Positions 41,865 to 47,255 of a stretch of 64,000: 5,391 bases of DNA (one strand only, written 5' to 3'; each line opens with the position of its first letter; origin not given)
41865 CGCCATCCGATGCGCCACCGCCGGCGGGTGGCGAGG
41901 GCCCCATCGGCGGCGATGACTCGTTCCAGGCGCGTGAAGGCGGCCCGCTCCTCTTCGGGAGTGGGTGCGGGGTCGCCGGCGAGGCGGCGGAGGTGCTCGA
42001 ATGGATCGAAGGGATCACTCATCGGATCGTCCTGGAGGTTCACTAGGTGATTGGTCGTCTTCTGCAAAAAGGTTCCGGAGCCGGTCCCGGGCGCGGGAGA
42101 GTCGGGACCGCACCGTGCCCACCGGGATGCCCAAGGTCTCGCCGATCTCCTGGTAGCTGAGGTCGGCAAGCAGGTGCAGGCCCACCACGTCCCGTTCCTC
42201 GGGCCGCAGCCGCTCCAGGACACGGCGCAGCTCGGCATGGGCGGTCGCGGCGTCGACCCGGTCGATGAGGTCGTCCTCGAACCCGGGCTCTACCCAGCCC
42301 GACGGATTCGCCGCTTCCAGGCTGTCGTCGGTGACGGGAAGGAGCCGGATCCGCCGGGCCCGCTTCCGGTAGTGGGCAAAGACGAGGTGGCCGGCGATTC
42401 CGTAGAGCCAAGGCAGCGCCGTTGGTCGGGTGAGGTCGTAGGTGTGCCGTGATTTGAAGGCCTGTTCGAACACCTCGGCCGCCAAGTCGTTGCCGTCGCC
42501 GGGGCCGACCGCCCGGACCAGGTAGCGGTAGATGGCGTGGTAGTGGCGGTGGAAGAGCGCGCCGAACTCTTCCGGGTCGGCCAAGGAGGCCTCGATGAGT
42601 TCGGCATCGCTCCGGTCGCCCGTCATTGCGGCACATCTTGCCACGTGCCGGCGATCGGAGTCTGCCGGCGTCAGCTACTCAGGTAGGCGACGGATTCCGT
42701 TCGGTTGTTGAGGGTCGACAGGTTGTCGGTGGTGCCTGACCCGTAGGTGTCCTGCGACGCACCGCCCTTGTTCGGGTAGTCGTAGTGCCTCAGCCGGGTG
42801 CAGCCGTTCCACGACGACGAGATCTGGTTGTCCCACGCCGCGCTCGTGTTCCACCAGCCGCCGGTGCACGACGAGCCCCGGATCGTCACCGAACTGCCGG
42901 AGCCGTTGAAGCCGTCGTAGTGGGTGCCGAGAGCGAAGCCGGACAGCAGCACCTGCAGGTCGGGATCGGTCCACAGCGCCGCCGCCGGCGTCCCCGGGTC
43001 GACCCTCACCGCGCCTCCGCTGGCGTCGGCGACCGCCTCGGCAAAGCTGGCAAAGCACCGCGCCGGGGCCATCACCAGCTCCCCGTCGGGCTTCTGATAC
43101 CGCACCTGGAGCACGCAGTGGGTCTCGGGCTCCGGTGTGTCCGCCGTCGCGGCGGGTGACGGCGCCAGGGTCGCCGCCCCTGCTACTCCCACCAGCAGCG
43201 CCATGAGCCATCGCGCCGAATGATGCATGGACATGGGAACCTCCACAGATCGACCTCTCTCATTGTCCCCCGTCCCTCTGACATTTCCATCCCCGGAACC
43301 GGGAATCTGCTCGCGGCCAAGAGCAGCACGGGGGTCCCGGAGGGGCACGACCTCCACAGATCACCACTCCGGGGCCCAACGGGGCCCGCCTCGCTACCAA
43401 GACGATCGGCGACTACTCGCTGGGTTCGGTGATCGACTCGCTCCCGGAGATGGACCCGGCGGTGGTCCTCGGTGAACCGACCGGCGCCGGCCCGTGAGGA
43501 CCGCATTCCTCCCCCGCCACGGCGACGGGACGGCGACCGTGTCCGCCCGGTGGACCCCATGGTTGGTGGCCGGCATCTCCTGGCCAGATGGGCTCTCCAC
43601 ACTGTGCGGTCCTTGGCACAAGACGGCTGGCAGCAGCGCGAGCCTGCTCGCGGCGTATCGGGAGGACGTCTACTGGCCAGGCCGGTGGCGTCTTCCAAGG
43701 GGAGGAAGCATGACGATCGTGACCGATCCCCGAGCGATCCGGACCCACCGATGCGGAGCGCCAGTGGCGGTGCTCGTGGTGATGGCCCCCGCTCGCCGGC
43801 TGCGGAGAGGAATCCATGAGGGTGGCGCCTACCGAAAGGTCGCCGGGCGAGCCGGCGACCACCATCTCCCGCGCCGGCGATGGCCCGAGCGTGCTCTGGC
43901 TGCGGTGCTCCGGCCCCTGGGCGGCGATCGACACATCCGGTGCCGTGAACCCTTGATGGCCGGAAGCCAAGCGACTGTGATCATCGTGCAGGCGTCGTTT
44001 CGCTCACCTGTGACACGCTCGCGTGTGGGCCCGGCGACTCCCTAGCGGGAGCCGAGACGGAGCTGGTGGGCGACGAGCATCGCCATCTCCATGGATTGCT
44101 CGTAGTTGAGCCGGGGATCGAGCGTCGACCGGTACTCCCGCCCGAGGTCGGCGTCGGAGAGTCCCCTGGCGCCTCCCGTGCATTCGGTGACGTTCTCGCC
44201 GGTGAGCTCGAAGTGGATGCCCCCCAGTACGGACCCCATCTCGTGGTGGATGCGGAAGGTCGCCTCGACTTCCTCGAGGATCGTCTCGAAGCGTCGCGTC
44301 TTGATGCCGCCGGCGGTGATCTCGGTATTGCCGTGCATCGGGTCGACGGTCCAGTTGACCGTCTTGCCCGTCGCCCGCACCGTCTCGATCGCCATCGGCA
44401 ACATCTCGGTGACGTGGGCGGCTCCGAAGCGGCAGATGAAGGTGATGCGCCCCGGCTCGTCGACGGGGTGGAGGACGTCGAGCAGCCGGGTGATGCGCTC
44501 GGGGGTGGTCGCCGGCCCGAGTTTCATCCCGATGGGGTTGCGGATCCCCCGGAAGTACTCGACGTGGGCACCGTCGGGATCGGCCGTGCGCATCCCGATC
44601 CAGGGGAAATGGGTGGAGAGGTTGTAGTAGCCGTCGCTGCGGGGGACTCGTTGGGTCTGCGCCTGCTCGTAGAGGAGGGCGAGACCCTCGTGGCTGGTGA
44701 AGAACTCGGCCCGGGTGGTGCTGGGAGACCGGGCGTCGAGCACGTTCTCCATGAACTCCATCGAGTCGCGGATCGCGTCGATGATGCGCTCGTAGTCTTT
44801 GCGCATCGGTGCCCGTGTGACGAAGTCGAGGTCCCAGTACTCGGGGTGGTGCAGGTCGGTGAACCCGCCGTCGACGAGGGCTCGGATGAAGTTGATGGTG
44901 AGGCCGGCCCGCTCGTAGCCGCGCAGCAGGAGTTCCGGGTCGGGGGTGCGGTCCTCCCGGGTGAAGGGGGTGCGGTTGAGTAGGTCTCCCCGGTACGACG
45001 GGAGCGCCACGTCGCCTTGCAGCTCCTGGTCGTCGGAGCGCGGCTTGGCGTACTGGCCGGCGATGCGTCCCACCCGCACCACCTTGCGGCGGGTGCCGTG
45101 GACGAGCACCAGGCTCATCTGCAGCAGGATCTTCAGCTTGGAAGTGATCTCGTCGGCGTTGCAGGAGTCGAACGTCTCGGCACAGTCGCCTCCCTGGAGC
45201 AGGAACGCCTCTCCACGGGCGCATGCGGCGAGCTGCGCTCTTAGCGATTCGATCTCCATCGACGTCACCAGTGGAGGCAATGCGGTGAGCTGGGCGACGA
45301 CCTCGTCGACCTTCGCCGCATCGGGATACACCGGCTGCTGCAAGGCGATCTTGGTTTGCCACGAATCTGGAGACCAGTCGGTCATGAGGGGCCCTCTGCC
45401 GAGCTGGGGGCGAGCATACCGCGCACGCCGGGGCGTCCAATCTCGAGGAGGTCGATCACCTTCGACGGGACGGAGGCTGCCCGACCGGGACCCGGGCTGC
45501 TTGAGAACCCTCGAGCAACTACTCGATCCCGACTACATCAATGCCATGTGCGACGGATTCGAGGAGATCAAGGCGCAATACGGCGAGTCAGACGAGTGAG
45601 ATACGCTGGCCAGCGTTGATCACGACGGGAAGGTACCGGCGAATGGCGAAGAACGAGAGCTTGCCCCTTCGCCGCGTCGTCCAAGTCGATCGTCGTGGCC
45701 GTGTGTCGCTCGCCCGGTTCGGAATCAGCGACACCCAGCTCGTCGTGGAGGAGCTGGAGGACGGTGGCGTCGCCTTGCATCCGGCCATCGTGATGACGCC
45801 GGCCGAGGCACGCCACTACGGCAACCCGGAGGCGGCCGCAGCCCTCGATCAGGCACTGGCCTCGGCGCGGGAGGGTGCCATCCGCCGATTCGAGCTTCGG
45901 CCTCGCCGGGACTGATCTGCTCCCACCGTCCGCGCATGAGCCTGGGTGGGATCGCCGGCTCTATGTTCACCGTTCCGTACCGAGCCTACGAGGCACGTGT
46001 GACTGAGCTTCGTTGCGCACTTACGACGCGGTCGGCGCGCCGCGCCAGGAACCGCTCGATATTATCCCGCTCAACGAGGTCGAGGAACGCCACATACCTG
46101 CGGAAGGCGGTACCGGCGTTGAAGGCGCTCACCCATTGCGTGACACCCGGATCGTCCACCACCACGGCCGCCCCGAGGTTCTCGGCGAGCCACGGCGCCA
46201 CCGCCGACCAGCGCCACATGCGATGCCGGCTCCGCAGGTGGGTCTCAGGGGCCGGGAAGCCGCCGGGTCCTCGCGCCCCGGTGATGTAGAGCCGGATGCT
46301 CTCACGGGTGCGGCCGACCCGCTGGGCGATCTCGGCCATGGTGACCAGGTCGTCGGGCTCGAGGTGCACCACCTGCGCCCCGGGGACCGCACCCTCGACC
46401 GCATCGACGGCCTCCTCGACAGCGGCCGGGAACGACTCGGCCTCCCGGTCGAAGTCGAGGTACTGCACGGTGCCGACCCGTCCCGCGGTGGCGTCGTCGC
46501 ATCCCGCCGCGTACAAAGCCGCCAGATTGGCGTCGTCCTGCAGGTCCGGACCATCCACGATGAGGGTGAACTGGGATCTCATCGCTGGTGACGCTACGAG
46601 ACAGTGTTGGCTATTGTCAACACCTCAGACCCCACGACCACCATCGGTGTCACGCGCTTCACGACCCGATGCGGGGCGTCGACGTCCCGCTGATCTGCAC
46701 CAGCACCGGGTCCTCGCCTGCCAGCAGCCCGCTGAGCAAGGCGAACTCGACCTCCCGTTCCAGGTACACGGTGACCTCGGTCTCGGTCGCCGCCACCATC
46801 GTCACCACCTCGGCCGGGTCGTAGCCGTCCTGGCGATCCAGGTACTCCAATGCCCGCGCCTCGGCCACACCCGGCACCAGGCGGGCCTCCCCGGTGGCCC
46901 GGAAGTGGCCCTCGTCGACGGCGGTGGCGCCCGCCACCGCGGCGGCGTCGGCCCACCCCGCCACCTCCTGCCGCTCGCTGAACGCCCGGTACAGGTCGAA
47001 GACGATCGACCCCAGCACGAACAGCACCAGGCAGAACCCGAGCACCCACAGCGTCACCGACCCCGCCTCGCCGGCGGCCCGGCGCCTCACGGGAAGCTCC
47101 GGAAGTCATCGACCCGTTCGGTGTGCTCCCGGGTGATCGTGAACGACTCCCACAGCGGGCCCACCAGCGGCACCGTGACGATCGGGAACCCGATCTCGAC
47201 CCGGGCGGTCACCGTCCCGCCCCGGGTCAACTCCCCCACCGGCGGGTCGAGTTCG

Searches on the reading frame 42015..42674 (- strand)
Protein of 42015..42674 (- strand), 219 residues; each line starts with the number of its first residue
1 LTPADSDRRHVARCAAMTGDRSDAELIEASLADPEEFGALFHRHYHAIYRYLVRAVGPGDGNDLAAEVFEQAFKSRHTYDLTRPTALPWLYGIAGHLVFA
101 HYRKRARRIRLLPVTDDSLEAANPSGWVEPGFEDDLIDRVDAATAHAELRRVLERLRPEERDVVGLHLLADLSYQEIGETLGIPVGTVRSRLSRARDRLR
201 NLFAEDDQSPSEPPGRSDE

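Call 40: search_protein_families(library=pfam, proteins=[window:42015-42674:-], max_evalue=0.0001)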
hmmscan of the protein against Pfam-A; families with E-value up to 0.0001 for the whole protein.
window:42015-42674:- (219 aa): 3 families
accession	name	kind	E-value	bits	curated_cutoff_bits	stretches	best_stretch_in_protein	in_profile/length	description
PF08281.18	Sigma70_r4_2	-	3.1e-16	59.2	25.7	1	147-199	2-54/54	Sigma-70, region 4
PF04545.22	Sigma70_r4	-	3e-14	52.7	24.1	1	152-201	1-50/50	Sigma-70, region 4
PF04542.20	Sigma70_r2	-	1e-08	35.3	24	1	40-108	1-71/71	Sigma-70 region 2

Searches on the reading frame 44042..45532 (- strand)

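Call 40: search_protein_families(library=pfam, proteins=[window:44042-45532:-], max_evalue=0.0001)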
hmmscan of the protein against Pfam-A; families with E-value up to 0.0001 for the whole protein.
window:44042-45532:- (496 aa): 1 family
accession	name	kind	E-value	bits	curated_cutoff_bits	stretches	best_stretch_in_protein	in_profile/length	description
PF01474.22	DAHP_synth_2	-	2e-182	607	27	1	53-488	1-438/438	Class-II DAHP synthetase family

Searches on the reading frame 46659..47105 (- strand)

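Call 40: search_protein_families(library=pfam, proteins=[window:46659-47105:-], max_evalue=0.0001)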
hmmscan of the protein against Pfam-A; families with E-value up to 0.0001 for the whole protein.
window:46659-47105:- (148 aa): 1 family
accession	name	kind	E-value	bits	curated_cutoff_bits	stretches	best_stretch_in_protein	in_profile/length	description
PF13400.11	Tad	-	2.9e-09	37.5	22.3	1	15-62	1-47/47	Putative Flp pilus-assembly TadE/G-like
